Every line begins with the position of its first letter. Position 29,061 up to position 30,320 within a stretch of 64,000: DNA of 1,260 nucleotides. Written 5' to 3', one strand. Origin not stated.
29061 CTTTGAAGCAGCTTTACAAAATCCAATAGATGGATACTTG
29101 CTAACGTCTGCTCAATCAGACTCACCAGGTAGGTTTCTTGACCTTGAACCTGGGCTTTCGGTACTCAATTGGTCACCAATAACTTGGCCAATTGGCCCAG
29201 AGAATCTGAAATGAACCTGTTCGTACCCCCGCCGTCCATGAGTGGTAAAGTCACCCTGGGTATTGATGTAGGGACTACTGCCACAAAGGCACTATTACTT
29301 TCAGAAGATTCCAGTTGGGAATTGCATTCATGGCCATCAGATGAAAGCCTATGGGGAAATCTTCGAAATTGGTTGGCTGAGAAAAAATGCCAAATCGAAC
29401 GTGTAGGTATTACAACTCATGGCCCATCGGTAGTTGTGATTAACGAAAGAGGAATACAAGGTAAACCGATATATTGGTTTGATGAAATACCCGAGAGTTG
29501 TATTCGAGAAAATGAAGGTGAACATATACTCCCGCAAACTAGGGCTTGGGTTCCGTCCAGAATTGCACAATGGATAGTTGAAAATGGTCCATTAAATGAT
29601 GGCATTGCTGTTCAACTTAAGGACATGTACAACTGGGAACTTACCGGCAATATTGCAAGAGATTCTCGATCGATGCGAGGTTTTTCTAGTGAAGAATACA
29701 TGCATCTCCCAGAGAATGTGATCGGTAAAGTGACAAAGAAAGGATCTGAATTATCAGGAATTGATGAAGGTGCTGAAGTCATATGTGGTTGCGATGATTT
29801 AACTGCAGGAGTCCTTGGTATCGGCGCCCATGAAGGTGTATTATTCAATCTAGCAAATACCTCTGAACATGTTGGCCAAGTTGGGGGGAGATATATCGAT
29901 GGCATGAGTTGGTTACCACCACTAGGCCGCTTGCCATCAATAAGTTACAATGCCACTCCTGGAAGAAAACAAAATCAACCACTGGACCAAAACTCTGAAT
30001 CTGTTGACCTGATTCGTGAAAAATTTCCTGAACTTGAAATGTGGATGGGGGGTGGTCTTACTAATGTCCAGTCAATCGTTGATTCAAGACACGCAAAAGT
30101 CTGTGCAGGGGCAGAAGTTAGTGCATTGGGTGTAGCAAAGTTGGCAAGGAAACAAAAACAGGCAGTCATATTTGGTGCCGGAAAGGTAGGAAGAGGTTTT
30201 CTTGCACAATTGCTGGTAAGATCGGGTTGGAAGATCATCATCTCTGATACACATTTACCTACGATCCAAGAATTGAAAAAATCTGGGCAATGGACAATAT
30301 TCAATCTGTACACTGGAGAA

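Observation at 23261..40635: Glycan / sugar-acid utilisation island of about 17 kb combining an Entner-Doudoroff branch with uronate-type enzymes and cytosolic glycosidases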

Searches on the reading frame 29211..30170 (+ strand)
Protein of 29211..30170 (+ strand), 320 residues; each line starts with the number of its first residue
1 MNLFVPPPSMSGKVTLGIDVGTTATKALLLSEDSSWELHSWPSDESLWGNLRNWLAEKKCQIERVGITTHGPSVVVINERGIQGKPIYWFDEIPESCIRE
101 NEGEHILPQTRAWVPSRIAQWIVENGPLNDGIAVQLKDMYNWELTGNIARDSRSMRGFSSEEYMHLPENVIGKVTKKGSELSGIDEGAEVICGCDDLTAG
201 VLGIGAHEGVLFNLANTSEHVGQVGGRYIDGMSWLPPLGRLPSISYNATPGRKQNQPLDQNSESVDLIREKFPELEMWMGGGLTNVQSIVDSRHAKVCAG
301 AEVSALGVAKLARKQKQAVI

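Call 41: search_protein_families(library=pfam, proteins=[window:29211-30170:+], max_evalue=10)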
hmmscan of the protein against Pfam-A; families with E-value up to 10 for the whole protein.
window:29211-30170:+ (320 aa): 2 families
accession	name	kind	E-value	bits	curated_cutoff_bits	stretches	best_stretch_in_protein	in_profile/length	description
PF00370.27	FGGY_N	-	9.8e-05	22.5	28.8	1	15-33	2-20/245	FGGY family of carbohydrate kinases, N-terminal domain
PF01869.26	BcrAD_BadFG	-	0.027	14.5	31.5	1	16-36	1-21/271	BadF/BadG/BcrA/BcrD ATPase family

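Call 54: search_protein_representatives(protein=window:29211-30155:+)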
Query: 315 residues. Proteins with E-value up to 0.001 (for the whole library): 46; up to 1e-10: 13; up to 1e-30: 3. The best 46 are listed.
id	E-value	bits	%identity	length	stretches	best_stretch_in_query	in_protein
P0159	1.7e-93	329.7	58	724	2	14-250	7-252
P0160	1.5e-78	280.5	62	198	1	11-204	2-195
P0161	6.5e-48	179.8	45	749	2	8-251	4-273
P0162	1.8e-30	122.5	38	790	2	9-250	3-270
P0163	1.1e-25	106.8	42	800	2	11-251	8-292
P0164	3.3e-24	102.0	66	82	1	2-80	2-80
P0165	1.0e-23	100.3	44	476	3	45-239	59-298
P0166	2.5e-22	95.8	62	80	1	210-283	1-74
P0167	3.7e-22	95.2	41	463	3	167-223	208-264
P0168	1.1e-21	93.6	41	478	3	55-242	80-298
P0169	4.3e-17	78.6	60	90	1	8-70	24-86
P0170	2.7e-11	59.5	39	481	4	166-246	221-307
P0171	8.7e-11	57.8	46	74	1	1-69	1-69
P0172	1.5e-10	57.1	62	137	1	15-74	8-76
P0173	7.7e-10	54.7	37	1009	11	129-158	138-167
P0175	3.1e-08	49.4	32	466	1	14-224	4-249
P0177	2.4e-07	46.5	40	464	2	166-230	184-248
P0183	6.0e-06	41.9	36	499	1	14-222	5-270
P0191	2.0e-05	40.2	33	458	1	16-225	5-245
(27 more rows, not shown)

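Call 55: search_protein_families(library=ncbifam, proteins=[P0165, P0167, P0168, P0170, P0175, P0177, P0183, P0191, P0162, P0163], max_evalue=0.00001)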
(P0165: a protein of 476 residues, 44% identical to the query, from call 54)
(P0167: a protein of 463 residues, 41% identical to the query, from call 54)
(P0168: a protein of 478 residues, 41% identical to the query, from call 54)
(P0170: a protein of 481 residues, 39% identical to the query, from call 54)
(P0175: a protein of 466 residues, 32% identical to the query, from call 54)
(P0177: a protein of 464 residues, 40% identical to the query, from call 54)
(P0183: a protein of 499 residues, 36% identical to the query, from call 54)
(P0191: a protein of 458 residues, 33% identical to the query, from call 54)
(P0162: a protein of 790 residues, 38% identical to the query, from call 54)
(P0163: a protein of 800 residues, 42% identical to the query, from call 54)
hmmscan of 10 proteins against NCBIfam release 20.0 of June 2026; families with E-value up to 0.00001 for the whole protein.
P0165 (476 aa): 0 families

P0167 (463 aa): 1 family
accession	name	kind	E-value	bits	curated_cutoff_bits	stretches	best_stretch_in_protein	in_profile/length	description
TIGR01312.1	XylB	equivalog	9.7e-08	31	380.25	1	3-245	3-244/481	xylulokinase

P0168 (478 aa): 1 family
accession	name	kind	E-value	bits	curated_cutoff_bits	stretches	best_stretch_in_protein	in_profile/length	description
TIGR01312.1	XylB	equivalog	2.8e-12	45.9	380.25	1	18-112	2-96/481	xylulokinase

P0170 (481 aa): 0 families

P0175 (466 aa): 10 families
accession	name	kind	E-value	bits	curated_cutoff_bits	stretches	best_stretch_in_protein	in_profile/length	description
TIGR01312.1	XylB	equivalog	2.3e-48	164.9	380.25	1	6-450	1-480/481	xylulokinase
TIGR01314.1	gntK_FGGY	equivalog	2.3e-27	95.7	648.55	1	296-453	333-493/505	gluconokinase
NF003154.0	PRK04123.1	equivalog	1e-22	80.6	428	1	303-451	382-535/554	ribulokinase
NF011601.0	PRK15027.1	equivalog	8.2e-22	77.2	912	1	6-453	3-479/484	xylulokinase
NF008187.0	PRK10939.1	equivalog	3.6e-21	75.4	528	2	354-451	404-501/521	autoinducer-2 kinase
TIGR01311.1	glycerol_kin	equivalog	4.1e-20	71.6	590.35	1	305-434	342-475/496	glycerol kinase GlpK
TIGR01315.1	5C_CHO_kinase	subfamily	4.5e-20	71.9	408.7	1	306-449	383-533/541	FGGY family pentulose kinase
NF000756.0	PRK00047.1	subfamily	1.7e-15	56.3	498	1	306-434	345-476/502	glycerol kinase GlpK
TIGR01234.1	L-ribulokinase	equivalog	2e-15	56.6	583.25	1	303-449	375-526/536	ribulokinase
TIGR02628.1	fuculo_kin_coli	equivalog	6e-15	55.1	470.9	2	324-431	353-464/465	L-fuculokinase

P0177 (464 aa): 10 families
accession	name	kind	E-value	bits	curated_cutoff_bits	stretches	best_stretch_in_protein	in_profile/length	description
TIGR01312.1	XylB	equivalog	3.4e-49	167.7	380.25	1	6-444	1-480/481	xylulokinase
NF011601.0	PRK15027.1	equivalog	3.4e-23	81.8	912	1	34-421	42-450/484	xylulokinase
TIGR01314.1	gntK_FGGY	equivalog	1.5e-22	79.8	648.55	1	298-412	342-459/505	gluconokinase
TIGR01311.1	glycerol_kin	equivalog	2.7e-19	68.9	590.35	1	285-412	329-459/496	glycerol kinase GlpK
TIGR01315.1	5C_CHO_kinase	subfamily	8.6e-17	61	408.7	1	299-441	383-531/541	FGGY family pentulose kinase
NF008187.0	PRK10939.1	equivalog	1.1e-15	57.3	528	1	115-235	139-265/521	autoinducer-2 kinase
NF003154.0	PRK04123.1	equivalog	1.9e-15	56.6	428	1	284-423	370-513/554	ribulokinase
NF000756.0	PRK00047.1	subfamily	4.9e-13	48.2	498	1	298-413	344-462/502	glycerol kinase GlpK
TIGR02628.1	fuculo_kin_coli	equivalog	2.3e-11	43.3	470.9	0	321-416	357-455/465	L-fuculokinase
TIGR01234.1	L-ribulokinase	equivalog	1.9e-06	27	583.25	0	284-415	363-497/536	ribulokinase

P0183 (499 aa): 12 families
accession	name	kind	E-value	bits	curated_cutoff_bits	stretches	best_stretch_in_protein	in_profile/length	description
TIGR01312.1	XylB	equivalog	2.8e-97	326.2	380.25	1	7-492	1-480/481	xylulokinase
TIGR01314.1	gntK_FGGY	equivalog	1.7e-68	231.4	648.55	1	6-498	2-496/505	gluconokinase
NF011601.0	PRK15027.1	equivalog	1.1e-57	195.6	912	1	6-493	2-477/484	xylulokinase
TIGR01311.1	glycerol_kin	equivalog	7.8e-48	163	590.35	1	7-488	4-486/496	glycerol kinase GlpK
NF008187.0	PRK10939.1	equivalog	1.2e-43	149.5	528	1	3-493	3-501/521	autoinducer-2 kinase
NF003154.0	PRK04123.1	equivalog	3.6e-43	148.1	428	1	4-493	4-535/554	ribulokinase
NF000756.0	PRK00047.1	subfamily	1.7e-42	145.4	498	1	6-490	7-489/502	glycerol kinase GlpK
TIGR01315.1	5C_CHO_kinase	subfamily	9e-40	136.9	408.7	2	6-260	2-274/541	FGGY family pentulose kinase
TIGR01234.1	L-ribulokinase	equivalog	3.2e-32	112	583.25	1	7-492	4-527/536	ribulokinase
TIGR02628.1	fuculo_kin_coli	equivalog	4.3e-32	111.7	470.9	1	9-473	6-464/465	L-fuculokinase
TIGR02627.1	rhamnulo_kin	equivalog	5.9e-16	58.1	527.95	1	55-272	49-260/454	rhamnulokinase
NF007925.0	PRK10640.1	equivalog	5.3e-13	48.2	639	1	54-461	58-451/489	rhamnulokinase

P0191 (458 aa): 10 families
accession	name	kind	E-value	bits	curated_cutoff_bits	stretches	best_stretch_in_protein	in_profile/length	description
TIGR01312.1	XylB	equivalog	1.4e-49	169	380.25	1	5-445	1-480/481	xylulokinase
TIGR01314.1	gntK_FGGY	equivalog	1.2e-23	83.4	648.55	1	300-453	342-498/505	gluconokinase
NF003154.0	PRK04123.1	equivalog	4.1e-22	78.6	428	1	294-448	378-537/554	ribulokinase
TIGR01311.1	glycerol_kin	equivalog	2e-20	72.6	590.35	1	300-422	342-470/496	glycerol kinase GlpK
NF008187.0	PRK10939.1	equivalog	6.4e-20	71.2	528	2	357-445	412-500/521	autoinducer-2 kinase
NF011601.0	PRK15027.1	equivalog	7e-20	70.9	912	1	5-449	3-480/484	xylulokinase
TIGR01315.1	5C_CHO_kinase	subfamily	2.5e-17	62.8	408.7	1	301-445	383-534/541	FGGY family pentulose kinase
TIGR01234.1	L-ribulokinase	equivalog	3.4e-15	55.8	583.25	1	296-456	373-534/536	ribulokinase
NF000756.0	PRK00047.1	subfamily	2.4e-13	49.2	498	1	301-423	345-472/502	glycerol kinase GlpK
TIGR02628.1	fuculo_kin_coli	equivalog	2.7e-12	46.4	470.9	1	315-427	349-465/465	L-fuculokinase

P0162 (790 aa): 13 families
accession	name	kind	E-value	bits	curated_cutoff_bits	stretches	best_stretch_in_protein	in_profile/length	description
NF002646.0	PRK02318.1-2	equivalog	1.9e-43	149.1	368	1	416-751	3-345/382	mannitol-1-phosphate 5-dehydrogenase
NF002652.0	PRK02318.2-5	equivalog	1.7e-42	145.8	356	2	616-762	207-348/377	mannitol-1-phosphate 5-dehydrogenase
NF002653.0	PRK02318.2-6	equivalog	3.2e-42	145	404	2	602-746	196-340/387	mannitol-1-phosphate 5-dehydrogenase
NF002649.0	PRK02318.2-1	equivalog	1.8e-37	129.1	422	2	614-750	207-346/386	mannitol-1-phosphate 5-dehydrogenase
NF002650.0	PRK02318.2-2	equivalog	3.5e-37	128.4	359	1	416-744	3-340/388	mannitol-1-phosphate 5-dehydrogenase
NF002648.0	PRK02318.1-4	equivalog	1.4e-33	116.7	719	1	416-751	3-345/382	mannitol-1-phosphate 5-dehydrogenase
NF002647.0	PRK02318.1-3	equivalog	4.6e-32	111.8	357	1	416-732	4-328/384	mannitol-1-phosphate 5-dehydrogenase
NF002651.0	PRK02318.2-4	equivalog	7e-28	97.8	269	1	416-725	6-302/368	mannitol-1-phosphate 5-dehydrogenase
NF002645.0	PRK02318.1-1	equivalog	5.2e-23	81.8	389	1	416-745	3-327/368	mannitol-1-phosphate 5-dehydrogenase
NF046057.1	bifunc_MtlD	equivalog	4.4e-12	45.2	800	1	621-763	521-664/683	bifunctional mannitol-1-phosphate dehydrogenase/phosphatase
TIGR01312.1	XylB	equivalog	9.1e-12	44.3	380.25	0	47-167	50-170/481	xylulokinase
TIGR02964.1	xanthine_xdhC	equivalog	1.8e-06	27.7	161.6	0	395-471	97-154/246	xanthine dehydrogenase accessory protein XdhC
NF011601.0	PRK15027.1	equivalog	6.3e-06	24.9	912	0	10-168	3-169/484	xylulokinase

P0163 (800 aa): 11 families
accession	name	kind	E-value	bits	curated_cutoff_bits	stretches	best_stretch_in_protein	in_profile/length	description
NF002652.0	PRK02318.2-5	equivalog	9.5e-50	169.7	356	1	434-771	2-338/377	mannitol-1-phosphate 5-dehydrogenase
NF002653.0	PRK02318.2-6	equivalog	1.3e-46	159.4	404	1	434-763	3-333/387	mannitol-1-phosphate 5-dehydrogenase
NF002646.0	PRK02318.1-2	equivalog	1.3e-45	156.2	368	1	434-781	2-351/382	mannitol-1-phosphate 5-dehydrogenase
NF002648.0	PRK02318.1-4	equivalog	8.5e-39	133.9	719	1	434-782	2-353/382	mannitol-1-phosphate 5-dehydrogenase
NF002649.0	PRK02318.2-1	equivalog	1.3e-38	133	422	1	434-778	2-348/386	mannitol-1-phosphate 5-dehydrogenase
NF002647.0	PRK02318.1-3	equivalog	1.1e-34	120.4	357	1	434-778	3-350/384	mannitol-1-phosphate 5-dehydrogenase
NF002650.0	PRK02318.2-2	equivalog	1.1e-34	120.2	359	1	434-765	2-337/388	mannitol-1-phosphate 5-dehydrogenase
NF002651.0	PRK02318.2-4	equivalog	4.7e-24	85.2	269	1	434-738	5-291/368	mannitol-1-phosphate 5-dehydrogenase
NF002645.0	PRK02318.1-1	equivalog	2.7e-18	66.3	389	1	434-764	2-322/368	mannitol-1-phosphate 5-dehydrogenase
NF046057.1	bifunc_MtlD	equivalog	1.5e-12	46.8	800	1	646-769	522-645/683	bifunctional mannitol-1-phosphate dehydrogenase/phosphatase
TIGR01312.1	XylB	equivalog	1.3e-07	30.5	380.25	1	146-270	155-283/481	xylulokinase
